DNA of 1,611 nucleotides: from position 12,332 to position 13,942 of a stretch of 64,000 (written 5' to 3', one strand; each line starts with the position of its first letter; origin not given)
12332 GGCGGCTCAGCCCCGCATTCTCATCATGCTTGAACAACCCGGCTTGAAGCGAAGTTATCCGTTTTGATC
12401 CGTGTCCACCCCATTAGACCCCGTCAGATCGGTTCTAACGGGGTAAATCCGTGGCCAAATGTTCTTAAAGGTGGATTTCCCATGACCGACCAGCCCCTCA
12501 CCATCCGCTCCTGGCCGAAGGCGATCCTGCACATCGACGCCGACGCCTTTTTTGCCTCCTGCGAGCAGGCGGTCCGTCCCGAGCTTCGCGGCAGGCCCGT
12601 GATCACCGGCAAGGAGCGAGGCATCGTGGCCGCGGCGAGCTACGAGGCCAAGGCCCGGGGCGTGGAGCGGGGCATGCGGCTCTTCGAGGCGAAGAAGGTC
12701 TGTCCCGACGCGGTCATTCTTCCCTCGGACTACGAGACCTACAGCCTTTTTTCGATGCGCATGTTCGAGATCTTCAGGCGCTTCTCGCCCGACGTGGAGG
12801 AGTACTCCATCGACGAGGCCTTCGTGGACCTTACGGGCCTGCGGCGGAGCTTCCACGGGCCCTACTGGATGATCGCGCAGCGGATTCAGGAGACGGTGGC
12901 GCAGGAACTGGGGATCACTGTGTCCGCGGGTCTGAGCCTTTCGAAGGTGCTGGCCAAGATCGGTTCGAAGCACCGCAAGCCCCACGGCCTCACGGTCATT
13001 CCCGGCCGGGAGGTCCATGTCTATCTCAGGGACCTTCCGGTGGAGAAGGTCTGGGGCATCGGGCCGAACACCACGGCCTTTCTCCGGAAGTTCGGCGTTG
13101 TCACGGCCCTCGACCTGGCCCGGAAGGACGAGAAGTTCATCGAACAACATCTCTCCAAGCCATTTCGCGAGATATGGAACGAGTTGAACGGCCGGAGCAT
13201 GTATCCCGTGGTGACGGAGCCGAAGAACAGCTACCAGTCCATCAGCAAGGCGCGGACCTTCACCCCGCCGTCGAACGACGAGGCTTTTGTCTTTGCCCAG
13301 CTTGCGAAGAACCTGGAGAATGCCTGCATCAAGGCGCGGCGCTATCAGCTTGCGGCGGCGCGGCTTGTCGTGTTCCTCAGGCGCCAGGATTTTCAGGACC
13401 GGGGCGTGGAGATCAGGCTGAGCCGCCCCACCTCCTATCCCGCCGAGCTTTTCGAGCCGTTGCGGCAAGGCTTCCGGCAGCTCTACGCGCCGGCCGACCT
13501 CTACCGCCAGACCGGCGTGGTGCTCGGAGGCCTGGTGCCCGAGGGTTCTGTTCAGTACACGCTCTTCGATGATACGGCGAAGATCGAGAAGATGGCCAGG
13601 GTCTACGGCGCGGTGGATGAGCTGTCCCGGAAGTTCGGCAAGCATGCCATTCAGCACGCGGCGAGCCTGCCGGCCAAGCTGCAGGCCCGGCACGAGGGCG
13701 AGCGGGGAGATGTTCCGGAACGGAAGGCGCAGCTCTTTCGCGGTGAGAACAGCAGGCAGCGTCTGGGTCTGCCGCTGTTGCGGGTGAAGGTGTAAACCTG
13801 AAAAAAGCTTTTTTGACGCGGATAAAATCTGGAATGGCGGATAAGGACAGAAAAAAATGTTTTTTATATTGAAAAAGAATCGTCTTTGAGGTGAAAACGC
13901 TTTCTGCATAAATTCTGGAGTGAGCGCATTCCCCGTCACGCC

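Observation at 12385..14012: The SOS polymerase gene (dinB-type) is bracketed by two copies of the mosaic repeat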

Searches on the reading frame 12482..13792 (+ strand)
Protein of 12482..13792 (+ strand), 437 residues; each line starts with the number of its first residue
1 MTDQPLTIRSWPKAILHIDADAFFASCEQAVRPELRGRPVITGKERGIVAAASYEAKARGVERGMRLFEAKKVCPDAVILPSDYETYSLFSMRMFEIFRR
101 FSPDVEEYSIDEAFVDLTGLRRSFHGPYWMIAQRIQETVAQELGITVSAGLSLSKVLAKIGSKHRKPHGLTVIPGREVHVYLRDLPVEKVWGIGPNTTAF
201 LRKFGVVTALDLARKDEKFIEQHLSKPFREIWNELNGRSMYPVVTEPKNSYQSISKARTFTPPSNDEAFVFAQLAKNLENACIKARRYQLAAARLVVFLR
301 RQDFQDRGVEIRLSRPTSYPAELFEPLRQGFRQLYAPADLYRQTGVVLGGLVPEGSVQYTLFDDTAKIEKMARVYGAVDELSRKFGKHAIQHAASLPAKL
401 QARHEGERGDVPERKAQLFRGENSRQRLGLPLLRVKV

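Call 13: find_encoding_contigs(protein=window:12482-13792:+, flank=10000, max_places=10)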
Protein window:12482-13792:+ (437 aa): 12 contigs read that carry it; 9 places shown.
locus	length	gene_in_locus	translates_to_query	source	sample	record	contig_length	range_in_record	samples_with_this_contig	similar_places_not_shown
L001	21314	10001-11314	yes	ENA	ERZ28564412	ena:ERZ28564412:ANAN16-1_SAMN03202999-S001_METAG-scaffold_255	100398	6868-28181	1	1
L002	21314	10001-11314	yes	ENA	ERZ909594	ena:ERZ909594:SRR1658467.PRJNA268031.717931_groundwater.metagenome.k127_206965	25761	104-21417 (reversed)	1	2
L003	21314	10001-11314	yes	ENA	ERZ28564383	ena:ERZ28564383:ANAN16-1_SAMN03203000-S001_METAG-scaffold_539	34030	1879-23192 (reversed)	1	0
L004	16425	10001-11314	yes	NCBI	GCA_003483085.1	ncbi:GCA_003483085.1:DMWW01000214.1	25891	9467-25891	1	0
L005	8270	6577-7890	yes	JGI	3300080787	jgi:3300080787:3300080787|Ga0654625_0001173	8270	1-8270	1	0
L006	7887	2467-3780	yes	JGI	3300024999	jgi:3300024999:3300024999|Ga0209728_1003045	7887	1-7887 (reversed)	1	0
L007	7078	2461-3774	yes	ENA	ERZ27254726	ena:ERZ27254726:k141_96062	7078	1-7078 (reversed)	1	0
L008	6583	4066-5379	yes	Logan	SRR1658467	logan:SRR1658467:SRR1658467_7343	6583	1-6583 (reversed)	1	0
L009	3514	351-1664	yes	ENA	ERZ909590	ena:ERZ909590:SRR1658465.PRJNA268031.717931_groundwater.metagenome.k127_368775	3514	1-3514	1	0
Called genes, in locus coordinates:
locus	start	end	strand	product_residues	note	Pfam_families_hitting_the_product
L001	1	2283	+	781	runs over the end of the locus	PF00912:Transgly, PF00905:Transpeptidase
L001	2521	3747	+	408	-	PF01925:TauE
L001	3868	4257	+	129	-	PF01925:TauE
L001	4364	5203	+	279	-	PF02596:DUF169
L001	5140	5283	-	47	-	-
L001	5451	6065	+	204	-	PF14366:DUF4410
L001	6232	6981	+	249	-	PF02622:DUF179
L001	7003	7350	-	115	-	-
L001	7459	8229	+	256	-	PF00717:Peptidase_S24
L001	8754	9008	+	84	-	-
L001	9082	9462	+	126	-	-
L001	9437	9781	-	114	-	-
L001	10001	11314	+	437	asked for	PF00817:IMS, PF11799:IMS_C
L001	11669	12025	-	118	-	PF00076:RRM_1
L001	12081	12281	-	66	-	PF00313:CSD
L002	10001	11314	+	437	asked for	PF00817:IMS, PF11799:IMS_C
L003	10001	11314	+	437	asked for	PF00817:IMS, PF11799:IMS_C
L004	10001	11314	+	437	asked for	PF00817:IMS, PF11799:IMS_C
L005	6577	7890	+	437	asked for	PF00817:IMS, PF11799:IMS_C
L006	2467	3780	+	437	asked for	PF00817:IMS, PF11799:IMS_C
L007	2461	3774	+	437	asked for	PF00817:IMS, PF11799:IMS_C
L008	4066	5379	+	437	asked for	PF00817:IMS, PF11799:IMS_C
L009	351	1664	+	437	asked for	PF00817:IMS, PF11799:IMS_C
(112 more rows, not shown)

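Call 14: find_homologous_proteins(query=window:12482-13792:+, max_evalue=1e-50)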
Query window:12482-13792:+ (437 aa): 5659 proteins with E <= 1e-50 among 8000 candidates; the best 120 are listed.
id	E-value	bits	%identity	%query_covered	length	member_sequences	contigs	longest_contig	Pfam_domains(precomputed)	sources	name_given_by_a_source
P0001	5.6e-279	943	95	100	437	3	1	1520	PF11799.14,PF00817.26,PF11798.15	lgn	-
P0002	1.3e-247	840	83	100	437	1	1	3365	PF11799.14,PF00817.26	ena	-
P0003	4.3e-247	838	83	100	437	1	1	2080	PF11799.14,PF00817.26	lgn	-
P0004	1.1e-241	820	81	100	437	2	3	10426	PF11799.14,PF00817.26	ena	-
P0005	5.0e-240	815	81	100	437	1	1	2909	PF11799.14,PF00817.26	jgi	jgi:DNA polymerase-4/DNA polymerase V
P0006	1.2e-239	813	80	100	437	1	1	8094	PF11799.14,PF00817.26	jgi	jgi:DNA polymerase-4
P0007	2.0e-239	813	80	100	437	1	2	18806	PF11799.14,PF00817.26,PF11798.15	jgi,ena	-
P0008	2.6e-238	809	80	100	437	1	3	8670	PF11799.14,PF00817.26,PF11798.15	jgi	jgi:DNA polymerase-4/DNA polymerase V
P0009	1.0e-237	807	79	100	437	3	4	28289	PF11799.14,PF00817.26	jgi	jgi:DNA polymerase-4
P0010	1.3e-237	807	80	100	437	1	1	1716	PF11799.14,PF00817.26,PF11798.15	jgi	jgi:DNA polymerase-4/DNA polymerase V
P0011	1.6e-237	806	80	100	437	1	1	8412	PF11799.14,PF00817.26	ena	-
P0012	2.3e-237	806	79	100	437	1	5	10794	PF11799.14,PF00817.26,PF11798.15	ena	-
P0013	3.5e-237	805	80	100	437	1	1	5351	PF11799.14,PF00817.26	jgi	-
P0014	4.5e-237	805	79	100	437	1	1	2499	PF11799.14,PF00817.26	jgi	jgi:DNA polymerase-4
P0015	7.1e-237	804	78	100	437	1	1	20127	PF11799.14,PF00817.26,PF11798.15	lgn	-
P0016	1.0e-236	804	78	100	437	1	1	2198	PF11799.14,PF00817.26,PF11798.15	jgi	jgi:DNA polymerase-4/DNA polymerase V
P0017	7.2e-236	801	79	100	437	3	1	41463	PF11799.14,PF00817.26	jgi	jgi:DNA polymerase-4/DNA polymerase V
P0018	7.9e-236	801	78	100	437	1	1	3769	PF11799.14,PF00817.26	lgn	-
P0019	1.2e-235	800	79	100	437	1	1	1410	PF11799.14,PF00817.26,PF11798.15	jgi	-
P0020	1.3e-235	800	78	100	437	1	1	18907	PF11799.14,PF00817.26,PF11798.15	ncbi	-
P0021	1.4e-235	800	78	100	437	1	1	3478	PF11799.14,PF00817.26,PF11798.15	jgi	jgi:DNA polymerase-4/DNA polymerase V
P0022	1.4e-235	800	79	100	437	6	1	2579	PF11799.14,PF00817.26,PF11798.15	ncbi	-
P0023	2.0e-235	799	78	100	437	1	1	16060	PF11799.14,PF00817.26,PF11798.15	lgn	-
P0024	2.0e-235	799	79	100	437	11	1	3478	PF11799.14,PF00817.26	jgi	jgi:DNA polymerase-4/DNA polymerase V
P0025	2.0e-235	799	77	100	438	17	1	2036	PF11799.14,PF00817.26,PF11798.15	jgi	jgi:DNA polymerase-4/DNA polymerase V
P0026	2.1e-235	799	80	100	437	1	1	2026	PF11799.14,PF00817.26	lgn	-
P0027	4.7e-235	798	79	100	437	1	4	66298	PF11799.14,PF00817.26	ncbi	-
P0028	6.0e-235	798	78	100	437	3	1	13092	PF11799.14,PF00817.26,PF11798.15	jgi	-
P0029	7.0e-235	798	78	100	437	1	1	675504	PF11799.14,PF00817.26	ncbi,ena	-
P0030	8.0e-235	797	78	100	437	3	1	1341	PF11799.14,PF00817.26,PF11798.15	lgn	-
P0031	1.6e-234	796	78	100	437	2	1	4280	PF11799.14,PF00817.26,PF11798.15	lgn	-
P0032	1.8e-234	796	78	100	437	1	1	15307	PF11799.14,PF00817.26,PF11798.15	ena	-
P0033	2.2e-234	796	78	100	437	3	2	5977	PF11799.14,PF00817.26,PF11798.15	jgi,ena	-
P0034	2.5e-234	796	78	100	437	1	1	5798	PF11799.14,PF00817.26,PF11798.15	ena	-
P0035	3.2e-234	795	78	100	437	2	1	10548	PF11799.14,PF00817.26,PF11798.15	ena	-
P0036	3.5e-234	795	77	100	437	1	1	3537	PF11799.14,PF00817.26,PF11798.15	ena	-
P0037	3.7e-234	795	78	100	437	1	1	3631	PF11799.14,PF00817.26,PF11798.15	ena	-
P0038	4.1e-234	795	78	100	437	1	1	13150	PF11799.14,PF00817.26,PF11798.15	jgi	jgi:DNA polymerase-4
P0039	4.2e-234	795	79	100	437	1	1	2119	PF11799.14,PF00817.26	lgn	-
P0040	4.6e-234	795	78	100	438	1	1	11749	PF11799.14,PF00817.26,PF11798.15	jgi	-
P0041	5.0e-234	795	77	100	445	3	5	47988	PF11799.14,PF00817.26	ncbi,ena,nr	ncbi:MAG: DNA polymerase IV [Nitrospiraceae bacterium]|nr:DNA polymerase IV [Nitrospiraceae bacteriu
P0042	5.2e-234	795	76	100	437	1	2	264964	PF11799.14,PF00817.26,PF11798.15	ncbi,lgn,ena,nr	ncbi:MAG: DNA polymerase IV [Nitrospiraceae bacterium]|nr:DNA polymerase IV [Nitrospiraceae bacteriu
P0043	6.9e-234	794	78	100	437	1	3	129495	PF11799.14,PF00817.26,PF11798.15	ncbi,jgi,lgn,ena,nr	ncbi:MAG TPA: DNA polymerase IV [Nitrospirota bacterium]|nr:DNA polymerase IV [Nitrospirota bacteriu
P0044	9.5e-234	794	78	100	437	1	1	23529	PF11799.14,PF00817.26,PF11798.15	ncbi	-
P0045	9.6e-234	794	78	100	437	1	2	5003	PF11799.14,PF00817.26,PF11798.15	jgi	jgi:DNA polymerase-4/DNA polymerase V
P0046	1.2e-233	794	77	100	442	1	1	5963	PF11799.14,PF00817.26,PF11798.15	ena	-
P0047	1.3e-233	793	78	100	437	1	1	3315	PF11799.14,PF00817.26,PF11798.15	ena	-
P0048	1.4e-233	793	78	100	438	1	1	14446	PF11799.14,PF00817.26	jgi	jgi:DNA polymerase-4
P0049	4.1e-233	792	78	99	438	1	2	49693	PF11799.14,PF00817.26,PF11798.15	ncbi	-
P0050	4.1e-233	792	77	100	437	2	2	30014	PF11799.14,PF00817.26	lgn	-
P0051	5.1e-233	792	77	100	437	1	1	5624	PF11799.14,PF00817.26,PF11798.15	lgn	-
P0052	5.5e-233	791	78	100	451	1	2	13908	PF11799.14,PF00817.26,PF11798.15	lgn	-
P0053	5.9e-233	791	78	100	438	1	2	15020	PF11799.14,PF00817.26,PF11798.15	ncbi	-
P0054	6.3e-233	791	78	100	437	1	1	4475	PF11799.14,PF00817.26,PF11798.15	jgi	-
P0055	7.2e-233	791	77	100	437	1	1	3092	PF11799.14,PF00817.26,PF11798.15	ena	-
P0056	9.0e-233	791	79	100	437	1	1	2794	PF11799.14,PF00817.26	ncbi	-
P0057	1.1e-232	790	76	100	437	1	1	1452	PF11799.14,PF00817.26,PF11798.15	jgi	-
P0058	1.2e-232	790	78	100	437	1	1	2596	PF11799.14,PF00817.26,PF11798.15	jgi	-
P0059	1.4e-232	790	78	100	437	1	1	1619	PF11799.14,PF00817.26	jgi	-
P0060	1.7e-232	790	79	100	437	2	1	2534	PF11799.14,PF00817.26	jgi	-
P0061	1.7e-232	790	77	100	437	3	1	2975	PF11799.14,PF00817.26,PF11798.15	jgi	jgi:DNA polymerase-4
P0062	1.8e-232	790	77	100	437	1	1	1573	PF11799.14,PF00817.26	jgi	-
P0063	1.8e-232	790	77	100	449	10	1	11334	PF11799.14,PF00817.26,PF11798.15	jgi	jgi:DNA polymerase-4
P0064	2.6e-232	789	78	100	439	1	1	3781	PF11799.14,PF00817.26,PF11798.15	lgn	-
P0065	2.8e-232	789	77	100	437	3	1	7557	PF11799.14,PF00817.26,PF11798.15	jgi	jgi:DNA polymerase-4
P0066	4.1e-232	789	77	100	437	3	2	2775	PF11799.14,PF00817.26,PF11798.15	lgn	-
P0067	4.2e-232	788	76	100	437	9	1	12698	PF11799.14,PF00817.26,PF11798.15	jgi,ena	-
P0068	5.3e-232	788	76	100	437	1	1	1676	PF11799.14,PF00817.26,PF11798.15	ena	-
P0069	6.1e-232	788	78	100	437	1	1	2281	PF11799.14,PF00817.26,PF11798.15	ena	-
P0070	7.4e-232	788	76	100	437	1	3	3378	PF11799.14,PF00817.26,PF11798.15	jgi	jgi:DNA polymerase-4/DNA polymerase V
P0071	7.4e-232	788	78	99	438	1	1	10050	PF11799.14,PF00817.26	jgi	jgi:DNA polymerase-4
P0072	9.1e-232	787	77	100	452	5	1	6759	PF11799.14,PF00817.26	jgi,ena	-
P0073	1.0e-231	787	76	100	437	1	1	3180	PF11799.14,PF00817.26,PF11798.15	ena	-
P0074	1.1e-231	787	77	100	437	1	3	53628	PF11799.14,PF00817.26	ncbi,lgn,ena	-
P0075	1.7e-231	786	76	100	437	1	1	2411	PF11799.14,PF00817.26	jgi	jgi:DNA polymerase-4/DNA polymerase V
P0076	1.7e-231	786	78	100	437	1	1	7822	PF11799.14,PF00817.26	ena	-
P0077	1.9e-231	786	76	100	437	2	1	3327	PF11799.14,PF00817.26,PF11798.15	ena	-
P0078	2.6e-231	786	78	100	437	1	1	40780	PF11799.14,PF00817.26,PF11798.15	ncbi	-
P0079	2.6e-231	786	78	100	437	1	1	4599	PF11799.14,PF00817.26,PF11798.15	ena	-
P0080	2.6e-231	786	76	100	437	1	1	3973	PF11799.14,PF00817.26,PF11798.15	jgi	jgi:DNA polymerase-4/DNA polymerase V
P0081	2.8e-231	786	76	100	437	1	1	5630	PF11799.14,PF00817.26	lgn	-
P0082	3.9e-231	785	77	100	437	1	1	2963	PF11799.14,PF00817.26,PF11798.15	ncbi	-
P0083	4.5e-231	785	78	98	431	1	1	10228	PF11799.14,PF00817.26,PF11798.15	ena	-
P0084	6.2e-231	785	77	99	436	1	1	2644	PF11799.14,PF00817.26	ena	-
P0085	6.6e-231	785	79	100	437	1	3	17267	PF11799.14,PF00817.26,PF11798.15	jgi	jgi:DNA polymerase-4/DNA polymerase V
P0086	7.1e-231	784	78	100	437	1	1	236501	PF11799.14,PF00817.26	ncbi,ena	-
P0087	8.0e-231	784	78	100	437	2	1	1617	PF11799.14,PF00817.26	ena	-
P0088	1.0e-230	784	77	100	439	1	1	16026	PF11799.14,PF00817.26,PF11798.15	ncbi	-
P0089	1.3e-230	784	77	100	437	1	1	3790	PF11799.14,PF00817.26,PF11798.15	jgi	jgi:DNA polymerase-4/DNA polymerase V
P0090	1.5e-230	783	77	100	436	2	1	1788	PF11799.14,PF00817.26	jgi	jgi:DNA polymerase-4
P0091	1.8e-230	783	77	100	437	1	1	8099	PF11799.14,PF00817.26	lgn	-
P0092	1.8e-230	783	76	100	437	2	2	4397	PF11799.14,PF00817.26,PF11798.15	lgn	-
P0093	1.8e-230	783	76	100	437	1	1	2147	PF11799.14,PF00817.26,PF11798.15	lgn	-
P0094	2.0e-230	783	76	100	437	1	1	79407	PF11799.14,PF00817.26,PF11798.15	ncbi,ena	-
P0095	2.2e-230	783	77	100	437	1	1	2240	PF11799.14,PF00817.26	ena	-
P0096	2.3e-230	783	73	100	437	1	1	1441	PF11799.14,PF00817.26,PF11798.15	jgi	-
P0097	2.4e-230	783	77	100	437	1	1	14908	PF11799.14,PF00817.26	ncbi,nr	ncbi:MAG: DNA polymerase IV [Nitrospirae bacterium]|nr:DNA polymerase IV [Nitrospirota bacterium]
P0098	2.5e-230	783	76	100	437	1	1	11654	PF11799.14,PF00817.26,PF11798.15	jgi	jgi:DNA polymerase-4/DNA polymerase V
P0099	2.5e-230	783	76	100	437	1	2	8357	PF11799.14,PF00817.26,PF11798.15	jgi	jgi:DNA polymerase-4/DNA polymerase V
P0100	3.0e-230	782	77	100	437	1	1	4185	PF11799.14,PF00817.26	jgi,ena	-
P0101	3.2e-230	782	77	100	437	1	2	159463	PF11799.14,PF00817.26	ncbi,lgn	-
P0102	3.4e-230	782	76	100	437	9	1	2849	PF11799.14,PF00817.26,PF11798.15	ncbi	-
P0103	3.5e-230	782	76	100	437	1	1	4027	PF11799.14,PF00817.26,PF11798.15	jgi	jgi:DNA polymerase-4/DNA polymerase V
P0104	3.5e-230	782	76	100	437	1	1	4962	PF11799.14,PF00817.26,PF11798.15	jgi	jgi:DNA polymerase-4/DNA polymerase V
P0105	3.5e-230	782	76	100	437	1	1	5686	PF11799.14,PF00817.26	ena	-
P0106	3.7e-230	782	76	100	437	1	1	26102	PF11799.14,PF00817.26,PF11798.15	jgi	-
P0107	4.5e-230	782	77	100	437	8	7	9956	PF11799.14,PF00817.26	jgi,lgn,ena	jgi:DNA polymerase-4/DNA polymerase V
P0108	4.8e-230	782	76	100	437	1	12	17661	PF11799.14,PF00817.26,PF11798.15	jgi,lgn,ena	jgi:DNA polymerase-4/DNA polymerase V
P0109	4.8e-230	782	76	100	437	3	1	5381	PF11799.14,PF00817.26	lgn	-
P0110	4.9e-230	782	76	100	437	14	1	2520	PF11799.14,PF00817.26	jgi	-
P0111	5.0e-230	782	77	100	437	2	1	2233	PF11799.14,PF00817.26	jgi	jgi:DNA polymerase-4/DNA polymerase V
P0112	5.4e-230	782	78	100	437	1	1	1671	PF11799.14,PF00817.26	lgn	-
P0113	5.5e-230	782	76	100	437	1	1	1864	PF11799.14,PF00817.26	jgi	-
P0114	6.6e-230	781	76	100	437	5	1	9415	PF11799.14,PF00817.26,PF11798.15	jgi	jgi:DNA polymerase-4/DNA polymerase V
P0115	6.7e-230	781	79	100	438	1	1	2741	PF11799.14,PF00817.26,PF11798.15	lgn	-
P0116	6.9e-230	781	78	100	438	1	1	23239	PF11799.14,PF00817.26,PF11798.15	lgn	-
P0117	1.0e-229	781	77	100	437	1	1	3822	PF11799.14,PF00817.26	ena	-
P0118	1.0e-229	781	76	100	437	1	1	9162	PF11799.14,PF00817.26,PF11798.15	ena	-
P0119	1.1e-229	781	76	100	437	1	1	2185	PF11799.14,PF00817.26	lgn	-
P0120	1.2e-229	780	77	100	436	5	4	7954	PF11799.14,PF00817.26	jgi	jgi:DNA polymerase-4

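Call 16: find_encoding_contigs(protein=P0004, flank=6000, max_places=2)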
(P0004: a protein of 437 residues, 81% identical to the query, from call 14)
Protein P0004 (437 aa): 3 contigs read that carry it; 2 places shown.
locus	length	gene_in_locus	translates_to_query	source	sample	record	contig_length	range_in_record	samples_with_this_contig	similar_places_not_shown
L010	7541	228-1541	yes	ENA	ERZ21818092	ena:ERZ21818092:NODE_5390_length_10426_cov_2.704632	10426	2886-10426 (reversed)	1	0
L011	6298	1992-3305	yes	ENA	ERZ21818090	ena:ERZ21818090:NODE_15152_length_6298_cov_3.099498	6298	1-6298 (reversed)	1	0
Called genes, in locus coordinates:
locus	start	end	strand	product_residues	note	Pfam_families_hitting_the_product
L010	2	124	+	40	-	?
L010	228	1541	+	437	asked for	PF00817:IMS, PF11799:IMS_C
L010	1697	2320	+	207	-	-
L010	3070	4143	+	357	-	PF01817:CM_2, PF00800:PDT, PF01842:ACT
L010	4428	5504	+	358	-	PF00155:Aminotran_1_2, PF00266:Aminotran_5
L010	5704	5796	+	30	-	PF18152:DAHP_snth_FXD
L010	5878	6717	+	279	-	PF00793:DAHP_synth_1, PF03102:NeuB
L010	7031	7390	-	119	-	-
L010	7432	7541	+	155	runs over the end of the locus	PF02153:PDH_N (weak), PF20463:PDH_C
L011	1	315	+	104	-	?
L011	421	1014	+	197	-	PF00717:Peptidase_S24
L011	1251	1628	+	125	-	PF13366:PDDEXK_3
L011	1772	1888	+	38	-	-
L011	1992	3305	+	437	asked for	PF00817:IMS, PF11799:IMS_C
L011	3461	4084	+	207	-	-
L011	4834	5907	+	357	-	PF01817:CM_2, PF00800:PDT, PF01842:ACT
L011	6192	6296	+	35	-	?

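Call 17: find_encoding_contigs(protein=P0007, flank=6000, max_places=1)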
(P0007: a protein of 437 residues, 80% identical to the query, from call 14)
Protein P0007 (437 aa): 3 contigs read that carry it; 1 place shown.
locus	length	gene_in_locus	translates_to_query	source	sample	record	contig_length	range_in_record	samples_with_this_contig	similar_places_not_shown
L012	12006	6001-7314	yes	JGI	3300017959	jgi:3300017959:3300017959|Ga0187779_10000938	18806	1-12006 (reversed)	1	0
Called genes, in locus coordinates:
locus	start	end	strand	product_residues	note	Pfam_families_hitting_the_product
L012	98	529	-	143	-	PF00571:CBS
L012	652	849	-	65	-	PF02001:DUF134, PF07638:Sigma70_ECF (weak), PF13560:HTH_31 (weak), PF04545:Sigma70_r4, PF08281:Sigma70_r4_2, PF01381:HTH_3 (weak), PF13384:HTH_23 (weak)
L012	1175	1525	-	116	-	-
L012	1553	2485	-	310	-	PF07627:PSCyt3 (faint), PF14522:Cytochrome_C7 (faint), PF22113:Mtrc-MtrF_II-IV_dom (faint)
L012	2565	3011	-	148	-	PF08327:AHSA1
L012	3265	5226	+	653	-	PF05170:AsmA, PF05359:DUF748 (faint), PF13116:YhdP (faint)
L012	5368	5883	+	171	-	PF00717:Peptidase_S24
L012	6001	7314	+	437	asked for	PF00817:IMS, PF11798:IMS_HHH (faint), PF11799:IMS_C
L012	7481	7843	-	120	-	PF12732:YtxH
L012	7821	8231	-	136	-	PF06103:DUF948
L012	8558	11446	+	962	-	PF00672:HAMP, PF00989:PAS (faint), PF13188:PAS_8 (faint), PF08448:PAS_4, PF13426:PAS_9, PF08447:PAS_3, PF00990:GGDEF, PF00563:EAL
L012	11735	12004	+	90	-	?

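Call 18: find_encoding_contigs(protein=P0029, flank=6000, max_places=1)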
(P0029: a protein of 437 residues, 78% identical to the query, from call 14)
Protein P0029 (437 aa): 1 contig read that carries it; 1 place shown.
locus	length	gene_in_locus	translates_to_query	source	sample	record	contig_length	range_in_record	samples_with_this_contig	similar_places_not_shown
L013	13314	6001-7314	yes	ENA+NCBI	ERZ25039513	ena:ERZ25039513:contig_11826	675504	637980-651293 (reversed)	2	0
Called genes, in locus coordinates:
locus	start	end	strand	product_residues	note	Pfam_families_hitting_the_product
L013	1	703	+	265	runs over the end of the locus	-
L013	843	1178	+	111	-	-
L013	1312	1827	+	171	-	-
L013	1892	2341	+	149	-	-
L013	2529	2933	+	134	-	-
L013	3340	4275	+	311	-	PF00962:A_deaminase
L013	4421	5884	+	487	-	PF13701:DDE_Tnp_1_4, PF01609:DDE_Tnp_1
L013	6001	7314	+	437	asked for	PF00817:IMS, PF11799:IMS_C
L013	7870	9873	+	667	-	PF00989:PAS, PF13188:PAS_8 (weak), PF08448:PAS_4, PF13426:PAS_9, PF00512:HisKA, PF02518:HATPase_c, PF00072:Response_reg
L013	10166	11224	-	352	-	PF00195:Chal_sti_synt_N, PF08392:FAE1_CUT1_RppA, PF08545:ACP_syn_III (weak), PF02797:Chal_sti_synt_C, PF08541:ACP_syn_III_C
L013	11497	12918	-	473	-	PF02310:B12-binding, PF04055:Radical_SAM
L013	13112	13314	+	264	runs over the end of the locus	PF02630:SCO1-SenC (weak)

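Call 41: find_encoding_contigs(protein=P0001, flank=3000, max_places=3)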
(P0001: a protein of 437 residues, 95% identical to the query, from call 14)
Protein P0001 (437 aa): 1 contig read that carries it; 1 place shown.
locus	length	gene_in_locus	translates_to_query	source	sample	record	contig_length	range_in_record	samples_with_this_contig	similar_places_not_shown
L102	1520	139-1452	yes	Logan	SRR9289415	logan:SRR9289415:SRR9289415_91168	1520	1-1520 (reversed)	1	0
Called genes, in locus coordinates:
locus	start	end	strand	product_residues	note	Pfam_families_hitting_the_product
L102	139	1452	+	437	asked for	PF00817:IMS, PF11798:IMS_HHH (faint), PF11799:IMS_C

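Call 42: find_encoding_contigs(protein=P0002, flank=3000, max_places=2)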
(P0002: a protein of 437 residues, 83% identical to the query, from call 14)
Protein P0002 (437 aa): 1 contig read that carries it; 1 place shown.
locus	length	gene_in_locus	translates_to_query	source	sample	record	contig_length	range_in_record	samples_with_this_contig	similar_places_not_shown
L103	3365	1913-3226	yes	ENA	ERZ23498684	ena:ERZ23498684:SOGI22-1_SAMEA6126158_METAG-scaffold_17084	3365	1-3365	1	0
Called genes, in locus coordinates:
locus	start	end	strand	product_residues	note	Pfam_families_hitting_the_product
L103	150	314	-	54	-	-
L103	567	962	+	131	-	PF00072:Response_reg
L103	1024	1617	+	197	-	PF00717:Peptidase_S24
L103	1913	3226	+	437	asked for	PF00817:IMS, PF11799:IMS_C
